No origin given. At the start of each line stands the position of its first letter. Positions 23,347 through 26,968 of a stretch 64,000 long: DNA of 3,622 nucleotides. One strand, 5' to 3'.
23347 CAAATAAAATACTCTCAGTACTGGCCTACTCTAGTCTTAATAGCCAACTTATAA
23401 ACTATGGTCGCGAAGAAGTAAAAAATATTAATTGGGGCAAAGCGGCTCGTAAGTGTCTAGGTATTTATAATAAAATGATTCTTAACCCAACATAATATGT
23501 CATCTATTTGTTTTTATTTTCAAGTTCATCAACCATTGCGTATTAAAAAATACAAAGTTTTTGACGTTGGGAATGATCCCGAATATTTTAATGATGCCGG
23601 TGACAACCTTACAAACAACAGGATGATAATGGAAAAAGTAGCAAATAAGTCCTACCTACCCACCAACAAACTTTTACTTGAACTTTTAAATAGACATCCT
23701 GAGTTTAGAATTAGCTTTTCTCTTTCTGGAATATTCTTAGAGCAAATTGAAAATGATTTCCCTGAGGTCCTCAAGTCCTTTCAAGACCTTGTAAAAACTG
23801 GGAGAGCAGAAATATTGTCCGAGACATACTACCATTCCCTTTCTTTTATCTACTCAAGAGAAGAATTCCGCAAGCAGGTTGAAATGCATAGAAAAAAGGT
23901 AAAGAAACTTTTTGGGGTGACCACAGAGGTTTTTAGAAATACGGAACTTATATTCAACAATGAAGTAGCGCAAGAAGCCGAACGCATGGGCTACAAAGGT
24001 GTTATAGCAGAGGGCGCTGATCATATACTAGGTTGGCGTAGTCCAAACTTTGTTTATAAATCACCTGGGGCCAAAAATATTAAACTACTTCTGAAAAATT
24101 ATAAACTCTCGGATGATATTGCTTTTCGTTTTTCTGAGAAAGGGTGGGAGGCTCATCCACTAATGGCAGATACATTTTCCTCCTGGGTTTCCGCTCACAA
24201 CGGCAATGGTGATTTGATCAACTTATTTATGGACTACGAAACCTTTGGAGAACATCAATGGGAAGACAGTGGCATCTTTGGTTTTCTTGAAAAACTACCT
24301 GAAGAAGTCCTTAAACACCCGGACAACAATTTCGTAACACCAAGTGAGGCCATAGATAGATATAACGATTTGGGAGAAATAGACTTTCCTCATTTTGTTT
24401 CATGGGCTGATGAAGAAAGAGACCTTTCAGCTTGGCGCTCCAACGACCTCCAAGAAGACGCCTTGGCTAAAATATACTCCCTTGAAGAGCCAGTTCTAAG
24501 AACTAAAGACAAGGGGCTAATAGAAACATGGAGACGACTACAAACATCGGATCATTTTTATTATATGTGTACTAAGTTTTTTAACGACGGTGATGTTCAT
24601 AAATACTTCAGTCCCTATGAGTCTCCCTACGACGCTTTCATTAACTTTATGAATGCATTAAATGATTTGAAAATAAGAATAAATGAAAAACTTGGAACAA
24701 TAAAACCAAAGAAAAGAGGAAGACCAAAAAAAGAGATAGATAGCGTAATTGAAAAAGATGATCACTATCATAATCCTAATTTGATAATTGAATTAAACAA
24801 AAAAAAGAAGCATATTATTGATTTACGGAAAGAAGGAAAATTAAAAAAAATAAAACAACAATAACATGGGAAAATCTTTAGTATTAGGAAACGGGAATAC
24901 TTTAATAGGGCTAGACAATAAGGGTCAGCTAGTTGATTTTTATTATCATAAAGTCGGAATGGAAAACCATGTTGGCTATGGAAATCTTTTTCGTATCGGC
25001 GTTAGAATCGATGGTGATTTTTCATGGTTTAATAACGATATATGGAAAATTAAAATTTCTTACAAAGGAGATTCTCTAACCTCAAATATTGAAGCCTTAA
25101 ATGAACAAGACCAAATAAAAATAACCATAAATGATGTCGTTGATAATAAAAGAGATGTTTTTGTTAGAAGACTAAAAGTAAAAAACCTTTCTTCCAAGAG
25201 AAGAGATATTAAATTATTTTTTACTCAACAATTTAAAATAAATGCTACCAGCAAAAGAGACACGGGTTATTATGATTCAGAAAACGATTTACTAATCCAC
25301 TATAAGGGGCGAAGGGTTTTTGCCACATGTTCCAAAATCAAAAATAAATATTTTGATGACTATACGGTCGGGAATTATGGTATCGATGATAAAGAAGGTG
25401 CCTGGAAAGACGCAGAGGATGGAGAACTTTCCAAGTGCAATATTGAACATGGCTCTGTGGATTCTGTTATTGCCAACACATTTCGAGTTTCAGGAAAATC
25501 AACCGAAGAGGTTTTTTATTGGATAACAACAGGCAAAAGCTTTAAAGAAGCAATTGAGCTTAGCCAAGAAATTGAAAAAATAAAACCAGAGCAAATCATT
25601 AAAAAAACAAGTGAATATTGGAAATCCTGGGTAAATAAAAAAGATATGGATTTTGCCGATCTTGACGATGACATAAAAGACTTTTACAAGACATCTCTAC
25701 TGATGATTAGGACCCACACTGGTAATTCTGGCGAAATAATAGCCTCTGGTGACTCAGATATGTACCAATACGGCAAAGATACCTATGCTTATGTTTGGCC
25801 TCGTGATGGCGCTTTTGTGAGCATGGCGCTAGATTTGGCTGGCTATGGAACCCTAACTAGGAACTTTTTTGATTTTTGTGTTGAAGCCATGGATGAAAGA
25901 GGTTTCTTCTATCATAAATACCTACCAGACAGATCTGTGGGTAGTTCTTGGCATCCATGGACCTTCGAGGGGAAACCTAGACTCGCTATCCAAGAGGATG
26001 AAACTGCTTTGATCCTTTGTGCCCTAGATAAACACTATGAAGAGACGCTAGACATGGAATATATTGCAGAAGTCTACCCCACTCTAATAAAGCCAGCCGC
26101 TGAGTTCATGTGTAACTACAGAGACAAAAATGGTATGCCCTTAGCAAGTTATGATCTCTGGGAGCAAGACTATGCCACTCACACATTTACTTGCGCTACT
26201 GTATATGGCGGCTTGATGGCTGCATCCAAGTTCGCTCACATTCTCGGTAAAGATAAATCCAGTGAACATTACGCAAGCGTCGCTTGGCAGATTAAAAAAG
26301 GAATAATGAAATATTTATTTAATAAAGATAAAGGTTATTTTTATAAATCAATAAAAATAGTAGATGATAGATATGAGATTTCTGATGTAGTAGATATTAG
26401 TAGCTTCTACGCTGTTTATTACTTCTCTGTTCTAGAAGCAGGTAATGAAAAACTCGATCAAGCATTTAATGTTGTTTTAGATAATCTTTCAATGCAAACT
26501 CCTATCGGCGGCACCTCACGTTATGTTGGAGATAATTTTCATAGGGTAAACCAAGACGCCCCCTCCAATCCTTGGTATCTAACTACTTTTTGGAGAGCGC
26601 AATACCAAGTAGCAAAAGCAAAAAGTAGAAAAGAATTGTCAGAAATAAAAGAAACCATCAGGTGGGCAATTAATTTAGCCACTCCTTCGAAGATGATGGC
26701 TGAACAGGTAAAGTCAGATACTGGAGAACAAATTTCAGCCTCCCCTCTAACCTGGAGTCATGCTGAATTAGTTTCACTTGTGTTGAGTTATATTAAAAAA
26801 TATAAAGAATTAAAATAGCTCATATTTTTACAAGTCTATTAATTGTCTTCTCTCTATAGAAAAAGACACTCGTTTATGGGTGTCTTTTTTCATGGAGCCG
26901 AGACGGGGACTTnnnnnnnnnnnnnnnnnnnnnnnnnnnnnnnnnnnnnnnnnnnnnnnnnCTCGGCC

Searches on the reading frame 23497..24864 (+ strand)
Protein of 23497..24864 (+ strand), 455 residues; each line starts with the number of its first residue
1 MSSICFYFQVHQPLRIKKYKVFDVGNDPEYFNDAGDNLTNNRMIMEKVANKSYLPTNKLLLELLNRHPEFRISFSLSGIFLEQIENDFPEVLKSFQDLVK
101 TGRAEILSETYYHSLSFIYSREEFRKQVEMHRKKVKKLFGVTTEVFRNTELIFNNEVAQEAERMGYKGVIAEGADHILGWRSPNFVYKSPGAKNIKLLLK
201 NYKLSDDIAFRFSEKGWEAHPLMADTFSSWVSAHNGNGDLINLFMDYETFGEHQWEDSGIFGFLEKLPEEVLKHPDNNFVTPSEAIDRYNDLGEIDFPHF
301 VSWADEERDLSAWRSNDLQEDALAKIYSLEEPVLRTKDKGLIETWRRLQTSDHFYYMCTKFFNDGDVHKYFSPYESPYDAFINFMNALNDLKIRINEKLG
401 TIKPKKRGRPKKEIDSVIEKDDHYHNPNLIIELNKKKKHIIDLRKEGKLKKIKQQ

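Call 32: list_cluster_members(proteins=[window:23497-24864:+, window:28744-29514:-, window:38049-38837:-, window:45286-46080:-, window:57084-59165:-, window:43803-44774:-, window:44787-45254:-])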
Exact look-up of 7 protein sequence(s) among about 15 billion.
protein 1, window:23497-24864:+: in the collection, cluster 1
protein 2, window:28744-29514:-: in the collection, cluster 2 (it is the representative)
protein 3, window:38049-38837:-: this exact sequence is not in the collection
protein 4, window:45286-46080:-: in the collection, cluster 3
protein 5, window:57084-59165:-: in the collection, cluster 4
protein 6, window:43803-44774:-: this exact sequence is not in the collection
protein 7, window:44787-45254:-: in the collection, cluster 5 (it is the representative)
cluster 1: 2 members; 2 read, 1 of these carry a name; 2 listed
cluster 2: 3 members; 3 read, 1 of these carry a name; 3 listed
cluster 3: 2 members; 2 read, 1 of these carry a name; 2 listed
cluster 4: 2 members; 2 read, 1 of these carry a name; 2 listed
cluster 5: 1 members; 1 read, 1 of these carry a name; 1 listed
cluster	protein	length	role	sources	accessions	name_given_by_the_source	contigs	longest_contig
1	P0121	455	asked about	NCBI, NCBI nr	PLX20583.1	alpha-amylase [Candidatus Parcubacteria bacterium] | MAG: alpha-amylase [Candidatus Parcubacteria bacterium]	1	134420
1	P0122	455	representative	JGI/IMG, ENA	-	-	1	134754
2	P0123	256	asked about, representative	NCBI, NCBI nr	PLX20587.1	triose-phosphate isomerase [Candidatus Parcubacteria bacterium] | MAG: triose-phosphate isomerase [Candidatus Parcubacteria bacterium]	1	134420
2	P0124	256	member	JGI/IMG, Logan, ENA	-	-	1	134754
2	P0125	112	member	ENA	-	-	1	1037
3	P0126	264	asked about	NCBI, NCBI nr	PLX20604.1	30S ribosomal protein S5 [Candidatus Parcubacteria bacterium] | MAG: 30S ribosomal protein S5 [Candidatus Parcubacteria bacterium]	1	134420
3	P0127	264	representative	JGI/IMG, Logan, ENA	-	-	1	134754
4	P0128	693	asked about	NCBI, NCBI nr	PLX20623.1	elongation factor G [Candidatus Parcubacteria bacterium] | MAG: elongation factor G [Candidatus Parcubacteria bacterium]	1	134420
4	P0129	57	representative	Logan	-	-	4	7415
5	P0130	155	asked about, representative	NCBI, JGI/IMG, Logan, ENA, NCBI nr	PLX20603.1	50S ribosomal protein L15 [Candidatus Parcubacteria bacterium] | MAG: 50S ribosomal protein L15 [Candidatus Parcubacteria bacterium]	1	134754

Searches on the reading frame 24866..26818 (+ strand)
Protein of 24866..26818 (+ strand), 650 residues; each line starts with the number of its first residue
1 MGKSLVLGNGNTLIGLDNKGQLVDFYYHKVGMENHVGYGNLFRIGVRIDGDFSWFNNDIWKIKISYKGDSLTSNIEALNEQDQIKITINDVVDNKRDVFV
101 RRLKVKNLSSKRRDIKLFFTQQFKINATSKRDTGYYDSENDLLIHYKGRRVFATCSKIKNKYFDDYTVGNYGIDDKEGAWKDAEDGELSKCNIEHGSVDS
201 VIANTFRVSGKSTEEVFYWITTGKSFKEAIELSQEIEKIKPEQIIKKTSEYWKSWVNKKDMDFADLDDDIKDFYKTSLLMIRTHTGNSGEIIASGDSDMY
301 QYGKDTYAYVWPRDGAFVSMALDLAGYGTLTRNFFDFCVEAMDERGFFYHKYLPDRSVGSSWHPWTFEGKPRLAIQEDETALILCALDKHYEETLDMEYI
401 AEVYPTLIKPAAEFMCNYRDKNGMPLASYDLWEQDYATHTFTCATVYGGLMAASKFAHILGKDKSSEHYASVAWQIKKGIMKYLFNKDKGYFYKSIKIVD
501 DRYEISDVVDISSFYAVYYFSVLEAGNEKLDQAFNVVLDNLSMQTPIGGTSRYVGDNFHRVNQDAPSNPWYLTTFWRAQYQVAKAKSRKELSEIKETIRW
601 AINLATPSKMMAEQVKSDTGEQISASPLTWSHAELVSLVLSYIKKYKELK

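Call 17: find_encoding_contigs(protein=window:24866-26818:+, flank=10000, max_places=10)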
Protein window:24866-26818:+ (650 aa): 3 contigs read that carry it; 3 places shown.
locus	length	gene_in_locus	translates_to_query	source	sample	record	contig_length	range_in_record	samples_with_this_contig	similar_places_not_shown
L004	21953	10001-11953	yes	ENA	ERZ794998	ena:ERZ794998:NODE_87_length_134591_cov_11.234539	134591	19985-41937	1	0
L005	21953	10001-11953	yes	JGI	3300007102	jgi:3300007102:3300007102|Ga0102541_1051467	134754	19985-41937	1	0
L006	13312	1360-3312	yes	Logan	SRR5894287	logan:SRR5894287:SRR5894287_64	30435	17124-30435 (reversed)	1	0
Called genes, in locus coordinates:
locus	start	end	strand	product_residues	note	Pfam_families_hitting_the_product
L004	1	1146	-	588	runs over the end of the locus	PF00664:ABC_membrane, PF00005:ABC_tran, PF02463:SMC_N (weak)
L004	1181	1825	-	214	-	-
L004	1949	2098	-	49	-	-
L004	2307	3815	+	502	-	PF00215:OMPdecase (weak), PF00156:Pribosyltran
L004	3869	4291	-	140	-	-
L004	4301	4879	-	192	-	PF12917:YfbR-like, PF13023:HD_3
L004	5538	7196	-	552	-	PF00343:Phosphorylase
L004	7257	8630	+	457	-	PF08323:Glyco_transf_5, PF13439:Glyco_transf_4, PF13579:Glyco_trans_4_4, PF20706:GT4-conflict, PF00534:Glycos_transf_1, PF13692:Glyco_trans_1_4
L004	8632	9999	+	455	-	PF03065:Glyco_hydro_57, PF01522:Polysacc_deac_1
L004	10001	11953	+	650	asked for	PF00723:Glyco_hydro_15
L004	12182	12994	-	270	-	PF13181:TPR_8 (faint), PF23914:TPR_CcmH_CycH (faint), PF00515:TPR_1 (faint), PF07719:TPR_2 (faint), PF14559:TPR_19 (faint), PF13424:TPR_12 (faint), PF25058:ARM_TT21 (weak)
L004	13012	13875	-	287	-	PF01116:F_bP_aldolase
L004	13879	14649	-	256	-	PF00121:TIM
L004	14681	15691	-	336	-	PF00768:Peptidase_S11, PF13354:Beta-lactamase2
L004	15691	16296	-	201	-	PF04079:SMC_ScpB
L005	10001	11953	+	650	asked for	PF00723:Glyco_hydro_15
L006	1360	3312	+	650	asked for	PF00723:Glyco_hydro_15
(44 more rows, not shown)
